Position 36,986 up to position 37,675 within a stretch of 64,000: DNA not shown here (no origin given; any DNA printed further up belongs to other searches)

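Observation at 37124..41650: Unrecognised ~150-aa Trp/Cys repeat: five near-identical tandem copies plus at least six degenerate copies in an anchorless 2475-aa secreted protein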

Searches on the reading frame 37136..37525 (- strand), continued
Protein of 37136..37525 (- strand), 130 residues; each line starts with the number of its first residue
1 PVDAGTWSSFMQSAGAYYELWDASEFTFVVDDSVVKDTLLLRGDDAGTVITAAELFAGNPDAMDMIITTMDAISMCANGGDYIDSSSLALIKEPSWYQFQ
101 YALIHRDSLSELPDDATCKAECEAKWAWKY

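Call 76: find_encoding_contigs(protein=P0081, flank=8000, max_places=2)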
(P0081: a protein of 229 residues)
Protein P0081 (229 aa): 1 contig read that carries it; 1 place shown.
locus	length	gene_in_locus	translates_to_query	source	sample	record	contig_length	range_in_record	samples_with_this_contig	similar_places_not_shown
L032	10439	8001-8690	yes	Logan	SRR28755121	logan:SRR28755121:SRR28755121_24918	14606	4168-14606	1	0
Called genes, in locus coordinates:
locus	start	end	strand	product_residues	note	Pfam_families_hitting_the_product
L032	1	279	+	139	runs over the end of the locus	-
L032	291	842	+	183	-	-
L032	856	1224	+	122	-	PF16478:DUF5055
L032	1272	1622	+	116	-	-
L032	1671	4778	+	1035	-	-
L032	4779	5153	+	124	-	PF20458:DUF6711 (weak)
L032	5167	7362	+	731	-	-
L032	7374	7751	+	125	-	-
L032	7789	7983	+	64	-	-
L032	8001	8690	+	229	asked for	-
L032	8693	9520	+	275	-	-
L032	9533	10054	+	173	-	PF09693:Phage_XkdX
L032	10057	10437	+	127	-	?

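Call 77: find_encoding_contigs(protein=P0105, flank=8000, max_places=2)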
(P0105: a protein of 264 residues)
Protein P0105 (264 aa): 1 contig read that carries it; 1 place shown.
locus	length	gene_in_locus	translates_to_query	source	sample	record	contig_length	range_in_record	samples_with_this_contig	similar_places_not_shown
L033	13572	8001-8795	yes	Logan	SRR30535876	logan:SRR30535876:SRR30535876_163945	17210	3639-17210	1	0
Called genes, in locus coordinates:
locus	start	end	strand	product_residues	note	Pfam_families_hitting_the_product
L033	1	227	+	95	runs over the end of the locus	-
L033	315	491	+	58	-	-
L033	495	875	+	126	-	-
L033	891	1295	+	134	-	PF23140:Gp80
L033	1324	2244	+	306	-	-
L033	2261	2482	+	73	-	-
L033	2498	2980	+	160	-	-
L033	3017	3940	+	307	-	-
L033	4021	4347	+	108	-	PF18454:Mtd_N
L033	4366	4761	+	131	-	-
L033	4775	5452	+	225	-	PF19789:DUF6273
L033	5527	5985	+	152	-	-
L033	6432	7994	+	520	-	PF00078:RVT_1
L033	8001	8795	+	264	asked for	-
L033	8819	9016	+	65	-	-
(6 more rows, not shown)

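Call 82: find_encoding_contigs(protein=P0052, flank=10000, max_places=2)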
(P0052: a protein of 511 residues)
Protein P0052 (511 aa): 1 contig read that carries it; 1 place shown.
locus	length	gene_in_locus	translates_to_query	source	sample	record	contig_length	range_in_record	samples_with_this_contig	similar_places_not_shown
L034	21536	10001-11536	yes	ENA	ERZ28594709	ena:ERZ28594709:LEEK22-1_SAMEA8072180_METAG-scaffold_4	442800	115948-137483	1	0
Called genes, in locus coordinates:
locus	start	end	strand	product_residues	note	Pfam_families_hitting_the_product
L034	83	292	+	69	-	PF05979:DUF896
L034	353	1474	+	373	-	PF03462:PCRF, PF00472:RF-1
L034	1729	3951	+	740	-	PF13229:Beta_helix (faint)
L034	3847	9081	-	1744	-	-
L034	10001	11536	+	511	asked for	-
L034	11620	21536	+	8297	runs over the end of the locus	-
